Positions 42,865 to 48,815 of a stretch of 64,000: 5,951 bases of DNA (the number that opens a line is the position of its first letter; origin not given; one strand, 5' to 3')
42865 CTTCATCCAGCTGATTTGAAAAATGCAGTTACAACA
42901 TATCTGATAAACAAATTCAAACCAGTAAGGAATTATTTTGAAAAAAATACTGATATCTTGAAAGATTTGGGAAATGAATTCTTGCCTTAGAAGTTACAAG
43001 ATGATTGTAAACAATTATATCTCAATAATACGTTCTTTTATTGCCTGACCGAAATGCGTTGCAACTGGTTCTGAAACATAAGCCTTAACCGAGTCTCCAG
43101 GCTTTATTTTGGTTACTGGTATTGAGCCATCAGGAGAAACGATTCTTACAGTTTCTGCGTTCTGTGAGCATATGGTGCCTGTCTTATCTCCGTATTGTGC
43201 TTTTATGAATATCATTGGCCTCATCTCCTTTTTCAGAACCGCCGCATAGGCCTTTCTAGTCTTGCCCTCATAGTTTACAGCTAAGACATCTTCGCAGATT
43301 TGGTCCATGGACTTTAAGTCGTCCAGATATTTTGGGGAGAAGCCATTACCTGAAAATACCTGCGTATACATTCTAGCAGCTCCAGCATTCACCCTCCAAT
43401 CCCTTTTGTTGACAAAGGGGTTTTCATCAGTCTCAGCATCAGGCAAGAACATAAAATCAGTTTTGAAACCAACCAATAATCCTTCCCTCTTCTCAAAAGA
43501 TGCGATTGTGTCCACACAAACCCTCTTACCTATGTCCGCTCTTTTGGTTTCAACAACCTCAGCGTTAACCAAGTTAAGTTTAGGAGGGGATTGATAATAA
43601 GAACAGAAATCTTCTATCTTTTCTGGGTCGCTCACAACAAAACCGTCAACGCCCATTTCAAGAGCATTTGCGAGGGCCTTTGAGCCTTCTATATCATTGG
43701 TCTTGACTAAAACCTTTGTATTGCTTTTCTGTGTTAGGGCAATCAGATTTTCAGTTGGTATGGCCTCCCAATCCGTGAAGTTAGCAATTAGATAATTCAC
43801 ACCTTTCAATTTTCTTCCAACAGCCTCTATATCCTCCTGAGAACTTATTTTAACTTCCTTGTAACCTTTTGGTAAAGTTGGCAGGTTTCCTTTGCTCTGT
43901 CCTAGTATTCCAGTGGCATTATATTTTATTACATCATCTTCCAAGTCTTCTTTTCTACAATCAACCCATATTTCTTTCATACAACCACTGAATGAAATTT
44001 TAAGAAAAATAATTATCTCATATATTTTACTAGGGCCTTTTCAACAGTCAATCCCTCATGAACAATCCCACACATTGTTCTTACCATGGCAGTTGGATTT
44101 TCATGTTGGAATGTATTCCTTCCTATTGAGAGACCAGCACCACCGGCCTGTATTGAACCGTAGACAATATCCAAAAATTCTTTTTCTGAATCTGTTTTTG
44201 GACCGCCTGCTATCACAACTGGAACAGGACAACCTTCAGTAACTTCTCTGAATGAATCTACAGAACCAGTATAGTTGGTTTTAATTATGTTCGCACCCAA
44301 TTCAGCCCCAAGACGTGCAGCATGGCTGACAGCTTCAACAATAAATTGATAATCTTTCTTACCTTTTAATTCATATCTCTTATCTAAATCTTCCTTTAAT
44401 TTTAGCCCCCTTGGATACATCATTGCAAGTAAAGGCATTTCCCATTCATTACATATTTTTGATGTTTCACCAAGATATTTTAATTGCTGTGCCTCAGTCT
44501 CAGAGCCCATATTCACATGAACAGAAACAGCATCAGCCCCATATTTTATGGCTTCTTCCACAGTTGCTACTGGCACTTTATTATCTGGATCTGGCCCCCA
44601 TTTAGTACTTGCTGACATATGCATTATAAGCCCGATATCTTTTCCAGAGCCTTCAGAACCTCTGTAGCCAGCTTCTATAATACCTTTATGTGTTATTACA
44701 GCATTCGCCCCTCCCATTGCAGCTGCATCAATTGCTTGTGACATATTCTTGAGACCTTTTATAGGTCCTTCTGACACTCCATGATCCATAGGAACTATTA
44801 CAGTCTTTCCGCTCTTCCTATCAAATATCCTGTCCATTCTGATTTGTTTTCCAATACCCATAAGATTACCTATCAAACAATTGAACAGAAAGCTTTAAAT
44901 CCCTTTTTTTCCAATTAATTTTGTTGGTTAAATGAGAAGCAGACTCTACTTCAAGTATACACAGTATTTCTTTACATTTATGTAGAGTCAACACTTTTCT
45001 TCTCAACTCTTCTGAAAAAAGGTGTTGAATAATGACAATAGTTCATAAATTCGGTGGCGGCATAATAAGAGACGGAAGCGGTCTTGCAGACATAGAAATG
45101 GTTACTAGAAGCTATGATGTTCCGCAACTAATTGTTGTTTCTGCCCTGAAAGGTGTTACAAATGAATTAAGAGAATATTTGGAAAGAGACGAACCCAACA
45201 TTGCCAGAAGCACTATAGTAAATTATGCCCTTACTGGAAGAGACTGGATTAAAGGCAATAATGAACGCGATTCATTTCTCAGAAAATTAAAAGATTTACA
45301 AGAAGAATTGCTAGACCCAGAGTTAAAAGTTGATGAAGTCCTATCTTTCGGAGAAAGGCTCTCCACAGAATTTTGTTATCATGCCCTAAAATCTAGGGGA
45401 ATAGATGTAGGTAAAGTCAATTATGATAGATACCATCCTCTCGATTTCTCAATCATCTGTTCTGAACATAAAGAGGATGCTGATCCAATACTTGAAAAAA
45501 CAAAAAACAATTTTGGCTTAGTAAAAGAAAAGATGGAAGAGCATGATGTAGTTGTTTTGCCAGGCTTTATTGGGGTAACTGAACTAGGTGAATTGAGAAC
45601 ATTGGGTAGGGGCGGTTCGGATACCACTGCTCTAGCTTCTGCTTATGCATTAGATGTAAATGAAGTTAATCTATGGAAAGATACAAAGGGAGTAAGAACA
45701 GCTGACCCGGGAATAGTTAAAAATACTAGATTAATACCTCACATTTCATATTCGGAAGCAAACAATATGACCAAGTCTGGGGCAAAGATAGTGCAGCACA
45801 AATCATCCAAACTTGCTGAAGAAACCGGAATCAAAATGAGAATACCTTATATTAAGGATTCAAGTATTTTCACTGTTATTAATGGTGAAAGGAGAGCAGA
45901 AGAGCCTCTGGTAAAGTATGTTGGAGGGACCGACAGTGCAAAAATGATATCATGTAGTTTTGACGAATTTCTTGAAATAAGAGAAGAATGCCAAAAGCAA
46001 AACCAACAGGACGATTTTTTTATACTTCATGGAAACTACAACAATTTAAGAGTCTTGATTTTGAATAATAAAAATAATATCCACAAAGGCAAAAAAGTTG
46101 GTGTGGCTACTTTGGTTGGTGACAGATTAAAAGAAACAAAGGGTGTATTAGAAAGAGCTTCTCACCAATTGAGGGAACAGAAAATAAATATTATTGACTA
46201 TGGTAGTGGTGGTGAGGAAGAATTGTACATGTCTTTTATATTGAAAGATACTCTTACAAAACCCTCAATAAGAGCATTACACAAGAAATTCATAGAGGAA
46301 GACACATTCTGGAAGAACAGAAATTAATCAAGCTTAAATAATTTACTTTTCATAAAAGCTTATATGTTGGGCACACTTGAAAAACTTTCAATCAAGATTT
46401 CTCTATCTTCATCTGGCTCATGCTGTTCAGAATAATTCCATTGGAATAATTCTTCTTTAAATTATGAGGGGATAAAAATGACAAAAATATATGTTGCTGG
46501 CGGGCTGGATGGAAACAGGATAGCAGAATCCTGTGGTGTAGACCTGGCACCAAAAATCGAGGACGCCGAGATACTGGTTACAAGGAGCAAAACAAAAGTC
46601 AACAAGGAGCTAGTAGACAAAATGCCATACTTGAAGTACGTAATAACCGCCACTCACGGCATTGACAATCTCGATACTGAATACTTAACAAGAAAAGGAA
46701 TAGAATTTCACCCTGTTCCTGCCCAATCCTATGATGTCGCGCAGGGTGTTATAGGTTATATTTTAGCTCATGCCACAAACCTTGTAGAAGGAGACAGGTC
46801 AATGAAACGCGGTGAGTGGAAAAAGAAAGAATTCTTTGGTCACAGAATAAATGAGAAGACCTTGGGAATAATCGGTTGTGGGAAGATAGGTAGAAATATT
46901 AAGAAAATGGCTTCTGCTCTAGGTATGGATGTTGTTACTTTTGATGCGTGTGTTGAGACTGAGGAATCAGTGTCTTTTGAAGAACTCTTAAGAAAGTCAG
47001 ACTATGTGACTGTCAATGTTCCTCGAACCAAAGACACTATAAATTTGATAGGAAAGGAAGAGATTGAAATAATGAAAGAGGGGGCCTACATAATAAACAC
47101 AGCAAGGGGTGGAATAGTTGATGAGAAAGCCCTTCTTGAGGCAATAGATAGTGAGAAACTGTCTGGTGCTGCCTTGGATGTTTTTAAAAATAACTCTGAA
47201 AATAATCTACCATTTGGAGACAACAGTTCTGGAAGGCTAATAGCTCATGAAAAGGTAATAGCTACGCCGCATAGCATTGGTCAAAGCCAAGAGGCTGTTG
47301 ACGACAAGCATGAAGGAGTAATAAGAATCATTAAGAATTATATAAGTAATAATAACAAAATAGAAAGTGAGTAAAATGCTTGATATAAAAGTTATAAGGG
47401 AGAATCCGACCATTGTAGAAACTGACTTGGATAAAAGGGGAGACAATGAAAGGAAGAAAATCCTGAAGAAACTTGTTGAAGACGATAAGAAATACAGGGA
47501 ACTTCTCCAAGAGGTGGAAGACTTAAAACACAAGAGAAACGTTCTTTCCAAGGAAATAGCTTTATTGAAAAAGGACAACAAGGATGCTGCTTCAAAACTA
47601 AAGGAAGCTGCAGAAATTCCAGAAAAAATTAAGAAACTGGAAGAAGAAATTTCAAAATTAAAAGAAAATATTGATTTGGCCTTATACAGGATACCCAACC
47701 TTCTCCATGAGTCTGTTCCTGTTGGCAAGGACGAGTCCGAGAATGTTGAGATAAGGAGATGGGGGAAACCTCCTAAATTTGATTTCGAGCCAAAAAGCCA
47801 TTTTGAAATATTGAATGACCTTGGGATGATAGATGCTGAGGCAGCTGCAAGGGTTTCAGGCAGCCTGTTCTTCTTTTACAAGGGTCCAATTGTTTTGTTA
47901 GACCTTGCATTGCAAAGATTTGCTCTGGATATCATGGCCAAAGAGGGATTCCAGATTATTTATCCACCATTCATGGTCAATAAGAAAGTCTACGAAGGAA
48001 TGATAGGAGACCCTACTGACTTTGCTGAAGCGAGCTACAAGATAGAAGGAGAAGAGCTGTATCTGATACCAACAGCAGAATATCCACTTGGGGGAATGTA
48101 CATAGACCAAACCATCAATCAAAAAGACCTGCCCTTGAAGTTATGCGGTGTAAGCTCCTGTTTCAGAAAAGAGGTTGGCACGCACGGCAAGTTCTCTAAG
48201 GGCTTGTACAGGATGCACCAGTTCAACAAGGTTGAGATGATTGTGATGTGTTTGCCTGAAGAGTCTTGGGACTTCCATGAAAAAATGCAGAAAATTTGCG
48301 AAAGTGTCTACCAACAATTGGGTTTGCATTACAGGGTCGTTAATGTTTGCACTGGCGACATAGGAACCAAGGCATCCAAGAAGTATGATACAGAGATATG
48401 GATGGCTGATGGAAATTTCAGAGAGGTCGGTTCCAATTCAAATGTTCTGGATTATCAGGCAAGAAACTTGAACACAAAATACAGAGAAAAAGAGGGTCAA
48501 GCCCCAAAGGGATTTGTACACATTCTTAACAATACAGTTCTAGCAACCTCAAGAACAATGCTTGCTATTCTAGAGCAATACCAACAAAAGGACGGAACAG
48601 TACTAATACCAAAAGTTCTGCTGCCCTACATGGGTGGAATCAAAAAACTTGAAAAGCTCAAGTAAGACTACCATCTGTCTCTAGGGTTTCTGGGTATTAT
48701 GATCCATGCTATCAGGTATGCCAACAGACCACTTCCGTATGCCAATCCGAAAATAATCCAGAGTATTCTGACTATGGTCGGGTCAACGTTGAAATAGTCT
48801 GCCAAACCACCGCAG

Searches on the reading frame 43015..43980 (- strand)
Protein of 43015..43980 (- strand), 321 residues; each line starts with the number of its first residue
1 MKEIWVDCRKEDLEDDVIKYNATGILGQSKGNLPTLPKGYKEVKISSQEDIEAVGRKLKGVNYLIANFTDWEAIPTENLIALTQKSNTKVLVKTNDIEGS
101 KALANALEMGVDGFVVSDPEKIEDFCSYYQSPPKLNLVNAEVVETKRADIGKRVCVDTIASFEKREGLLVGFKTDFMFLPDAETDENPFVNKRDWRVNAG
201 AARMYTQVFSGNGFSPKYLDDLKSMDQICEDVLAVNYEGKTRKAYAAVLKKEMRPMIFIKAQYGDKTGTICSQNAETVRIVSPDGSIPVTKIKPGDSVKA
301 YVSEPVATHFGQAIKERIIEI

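Call 73: search_protein_families(library=pfam, proteins=[window:43015-43980:-], max_evalue=0.0001)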
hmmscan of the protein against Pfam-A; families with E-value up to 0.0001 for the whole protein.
window:43015-43980:- (321 aa): 1 family
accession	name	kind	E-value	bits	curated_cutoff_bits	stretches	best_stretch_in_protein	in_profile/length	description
PF01959.21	DHQS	-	5.6e-71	239.7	22.2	1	39-320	65-343/344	3-dehydroquinate synthase II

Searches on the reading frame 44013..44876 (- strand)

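Call 73: search_protein_families(library=pfam, proteins=[window:44013-44876:-], max_evalue=0.0001)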
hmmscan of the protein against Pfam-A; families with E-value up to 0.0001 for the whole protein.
window:44013-44876:- (287 aa): 1 family
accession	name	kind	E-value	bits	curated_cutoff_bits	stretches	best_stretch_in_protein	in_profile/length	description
PF01791.15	DeoC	-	4.9e-63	213.3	23.8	1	25-258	1-229/229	DeoC/LacD family aldolase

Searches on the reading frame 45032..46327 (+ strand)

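Call 73: search_protein_families(library=pfam, proteins=[window:45032-46327:+], max_evalue=0.0001)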
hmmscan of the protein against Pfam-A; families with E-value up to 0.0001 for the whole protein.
window:45032-46327:+ (431 aa): 2 families
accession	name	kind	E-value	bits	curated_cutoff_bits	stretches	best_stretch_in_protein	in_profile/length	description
PF00696.33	AA_kinase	-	1e-33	117.4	24.9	1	1-271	1-232/234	Amino acid kinase family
PF22468.2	ACT_9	-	5.3e-05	23.3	27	0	360-420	2-61/61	ACT domain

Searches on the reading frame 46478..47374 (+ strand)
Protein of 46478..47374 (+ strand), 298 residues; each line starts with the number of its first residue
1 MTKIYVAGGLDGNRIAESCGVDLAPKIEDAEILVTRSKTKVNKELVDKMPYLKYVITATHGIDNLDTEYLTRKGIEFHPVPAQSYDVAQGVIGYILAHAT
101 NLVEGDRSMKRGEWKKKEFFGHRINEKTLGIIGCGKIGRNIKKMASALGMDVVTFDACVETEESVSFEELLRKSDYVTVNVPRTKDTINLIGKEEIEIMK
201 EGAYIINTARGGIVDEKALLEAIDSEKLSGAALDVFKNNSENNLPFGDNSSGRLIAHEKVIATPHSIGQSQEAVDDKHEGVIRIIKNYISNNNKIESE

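Call 73: search_protein_families(library=pfam, proteins=[window:46478-47374:+], max_evalue=0.0001)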
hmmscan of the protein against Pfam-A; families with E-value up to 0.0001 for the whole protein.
window:46478-47374:+ (298 aa): 2 families
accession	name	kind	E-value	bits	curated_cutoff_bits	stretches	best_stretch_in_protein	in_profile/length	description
PF02826.25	2-Hacid_dh_C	-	2.4e-52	177.3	25.1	1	92-265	1-176/178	D-isomer specific 2-hydroxyacid dehydrogenase, NAD binding domain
PF00389.36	2-Hacid_dh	-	6.4e-15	55.5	24.6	1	22-290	32-125/134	D-isomer specific 2-hydroxyacid dehydrogenase, catalytic domain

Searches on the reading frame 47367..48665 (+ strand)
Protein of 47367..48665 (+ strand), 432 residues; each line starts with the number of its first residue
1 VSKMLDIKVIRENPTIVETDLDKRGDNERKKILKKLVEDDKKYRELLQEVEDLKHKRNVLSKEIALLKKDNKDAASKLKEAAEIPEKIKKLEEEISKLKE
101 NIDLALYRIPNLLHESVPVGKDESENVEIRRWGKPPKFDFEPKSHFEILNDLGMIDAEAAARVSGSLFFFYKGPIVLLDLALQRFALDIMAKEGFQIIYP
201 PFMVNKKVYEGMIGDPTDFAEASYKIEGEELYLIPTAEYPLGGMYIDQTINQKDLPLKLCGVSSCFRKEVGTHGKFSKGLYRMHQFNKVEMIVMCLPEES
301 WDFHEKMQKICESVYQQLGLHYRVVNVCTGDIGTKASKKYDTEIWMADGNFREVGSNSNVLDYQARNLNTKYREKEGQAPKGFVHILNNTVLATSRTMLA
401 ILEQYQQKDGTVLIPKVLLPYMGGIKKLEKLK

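Call 73: search_protein_families(library=pfam, proteins=[window:47367-48665:+], max_evalue=0.0001)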
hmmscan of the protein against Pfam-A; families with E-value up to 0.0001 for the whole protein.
window:47367-48665:+ (432 aa): 2 families
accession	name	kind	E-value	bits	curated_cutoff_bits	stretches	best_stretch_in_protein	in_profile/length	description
PF00587.30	tRNA-synt_2b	-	9e-40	137.1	29.3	1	228-405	8-179/179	tRNA synthetase class II core domain (G, H, P, S and T)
PF02403.27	Seryl_tRNA_N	-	2.5e-24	86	28.2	1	4-112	1-107/108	Seryl-tRNA synthetase N-terminal domain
